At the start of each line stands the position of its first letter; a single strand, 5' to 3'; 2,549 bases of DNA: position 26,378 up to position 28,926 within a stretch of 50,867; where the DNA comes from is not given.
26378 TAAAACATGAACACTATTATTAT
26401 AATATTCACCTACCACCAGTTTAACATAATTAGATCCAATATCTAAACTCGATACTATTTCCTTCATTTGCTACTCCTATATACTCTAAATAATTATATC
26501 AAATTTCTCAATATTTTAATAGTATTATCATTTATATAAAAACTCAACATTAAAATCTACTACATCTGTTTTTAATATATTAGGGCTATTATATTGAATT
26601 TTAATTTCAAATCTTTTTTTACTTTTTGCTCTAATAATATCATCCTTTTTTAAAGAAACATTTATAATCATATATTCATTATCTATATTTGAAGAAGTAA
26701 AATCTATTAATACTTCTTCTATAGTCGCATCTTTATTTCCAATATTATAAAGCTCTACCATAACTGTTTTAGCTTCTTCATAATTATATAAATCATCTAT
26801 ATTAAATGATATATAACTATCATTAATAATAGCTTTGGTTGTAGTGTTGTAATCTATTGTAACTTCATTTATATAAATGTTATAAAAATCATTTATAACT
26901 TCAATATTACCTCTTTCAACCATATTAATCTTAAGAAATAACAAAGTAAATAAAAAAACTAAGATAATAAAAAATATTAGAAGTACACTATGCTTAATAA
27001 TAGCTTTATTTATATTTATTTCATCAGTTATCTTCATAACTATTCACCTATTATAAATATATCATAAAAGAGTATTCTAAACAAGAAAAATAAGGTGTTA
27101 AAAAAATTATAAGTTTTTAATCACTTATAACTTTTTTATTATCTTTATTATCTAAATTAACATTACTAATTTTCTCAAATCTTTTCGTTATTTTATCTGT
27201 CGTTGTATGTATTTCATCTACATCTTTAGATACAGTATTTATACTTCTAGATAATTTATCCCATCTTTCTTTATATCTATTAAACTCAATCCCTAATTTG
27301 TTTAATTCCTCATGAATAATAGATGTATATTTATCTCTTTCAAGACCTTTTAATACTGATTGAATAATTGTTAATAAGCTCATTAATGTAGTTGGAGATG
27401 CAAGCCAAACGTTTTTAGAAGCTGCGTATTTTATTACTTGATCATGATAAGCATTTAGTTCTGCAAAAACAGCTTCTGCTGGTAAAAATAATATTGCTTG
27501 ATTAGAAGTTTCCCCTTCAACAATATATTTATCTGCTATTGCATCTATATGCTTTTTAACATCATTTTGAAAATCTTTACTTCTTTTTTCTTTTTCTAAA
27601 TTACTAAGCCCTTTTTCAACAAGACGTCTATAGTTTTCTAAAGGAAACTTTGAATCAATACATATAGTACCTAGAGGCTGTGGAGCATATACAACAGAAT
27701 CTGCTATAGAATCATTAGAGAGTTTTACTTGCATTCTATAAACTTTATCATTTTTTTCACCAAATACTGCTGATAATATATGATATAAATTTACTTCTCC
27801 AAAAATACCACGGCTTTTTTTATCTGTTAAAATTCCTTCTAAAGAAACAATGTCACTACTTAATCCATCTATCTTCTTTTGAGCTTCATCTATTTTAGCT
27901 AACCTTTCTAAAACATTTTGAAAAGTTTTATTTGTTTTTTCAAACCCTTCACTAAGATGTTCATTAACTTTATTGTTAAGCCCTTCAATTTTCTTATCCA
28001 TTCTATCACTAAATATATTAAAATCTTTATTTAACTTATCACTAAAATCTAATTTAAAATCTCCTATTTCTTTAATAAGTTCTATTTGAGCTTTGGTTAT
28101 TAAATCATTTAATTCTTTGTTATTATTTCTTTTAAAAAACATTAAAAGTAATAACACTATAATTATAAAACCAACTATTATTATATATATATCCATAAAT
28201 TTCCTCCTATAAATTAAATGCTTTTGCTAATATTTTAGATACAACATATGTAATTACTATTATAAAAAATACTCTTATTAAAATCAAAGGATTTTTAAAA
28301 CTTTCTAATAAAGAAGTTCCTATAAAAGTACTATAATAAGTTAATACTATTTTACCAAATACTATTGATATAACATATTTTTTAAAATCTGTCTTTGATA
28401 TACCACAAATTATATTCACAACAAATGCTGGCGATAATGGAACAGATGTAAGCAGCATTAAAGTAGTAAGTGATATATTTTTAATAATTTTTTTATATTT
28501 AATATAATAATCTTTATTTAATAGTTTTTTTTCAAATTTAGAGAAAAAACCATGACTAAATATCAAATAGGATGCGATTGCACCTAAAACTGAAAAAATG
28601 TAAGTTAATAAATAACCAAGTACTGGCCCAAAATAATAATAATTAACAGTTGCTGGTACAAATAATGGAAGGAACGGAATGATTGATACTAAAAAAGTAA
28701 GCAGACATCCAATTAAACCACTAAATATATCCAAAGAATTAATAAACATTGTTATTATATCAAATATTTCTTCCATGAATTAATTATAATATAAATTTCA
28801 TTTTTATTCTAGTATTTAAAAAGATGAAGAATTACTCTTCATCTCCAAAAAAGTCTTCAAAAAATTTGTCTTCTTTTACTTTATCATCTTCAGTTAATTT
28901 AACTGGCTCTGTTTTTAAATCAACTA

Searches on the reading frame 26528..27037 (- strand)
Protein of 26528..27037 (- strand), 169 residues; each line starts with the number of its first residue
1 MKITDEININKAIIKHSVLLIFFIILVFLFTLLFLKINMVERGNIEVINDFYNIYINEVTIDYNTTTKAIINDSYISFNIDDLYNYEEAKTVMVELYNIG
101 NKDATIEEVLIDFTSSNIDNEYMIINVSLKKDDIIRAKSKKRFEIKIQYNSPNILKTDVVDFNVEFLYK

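Call 18: search_protein_families(library=pfam, proteins=[window:26528-27037:-], max_evalue=0.00001)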
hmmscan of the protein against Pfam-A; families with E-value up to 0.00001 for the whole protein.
window:26528-27037:- (169 aa): 0 families

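Call 94: search_protein_families(library=ncbifam, proteins=[window:26528-27037:-], max_evalue=0.1)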
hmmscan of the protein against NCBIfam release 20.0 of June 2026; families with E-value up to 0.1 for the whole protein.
window:26528-27037:- (169 aa): 1 family
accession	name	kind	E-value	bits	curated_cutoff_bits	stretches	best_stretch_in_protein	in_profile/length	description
NF041901.1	pecestase_PemB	equivalog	0.011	14.8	700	1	57-142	236-323/379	pectinesterase PemB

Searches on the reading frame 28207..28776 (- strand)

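Call 18: search_protein_families(library=pfam, proteins=[window:28207-28776:-], max_evalue=0.00001)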
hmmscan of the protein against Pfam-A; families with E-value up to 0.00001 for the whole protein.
window:28207-28776:- (189 aa): 1 family
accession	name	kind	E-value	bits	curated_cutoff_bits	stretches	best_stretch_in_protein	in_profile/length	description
PF09335.16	VTT_dom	-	1.5e-14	54.9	33.9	1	43-154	8-122/123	VTT domain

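Call 94: search_protein_families(library=ncbifam, proteins=[window:28207-28776:-], max_evalue=0.1)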
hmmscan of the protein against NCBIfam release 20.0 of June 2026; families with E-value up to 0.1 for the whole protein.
window:28207-28776:- (189 aa): 2 families
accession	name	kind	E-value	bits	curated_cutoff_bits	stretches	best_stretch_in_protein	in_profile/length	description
NF008493.0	PRK11404.1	equivalog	0.01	14.4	806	1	31-78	263-310/483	PTS fructose-like transporter subunit IIBC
NF040909.1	OadG_rel_small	subfamily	0.047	13.7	25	0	169-188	16-35/37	OadG-related small transporter subunit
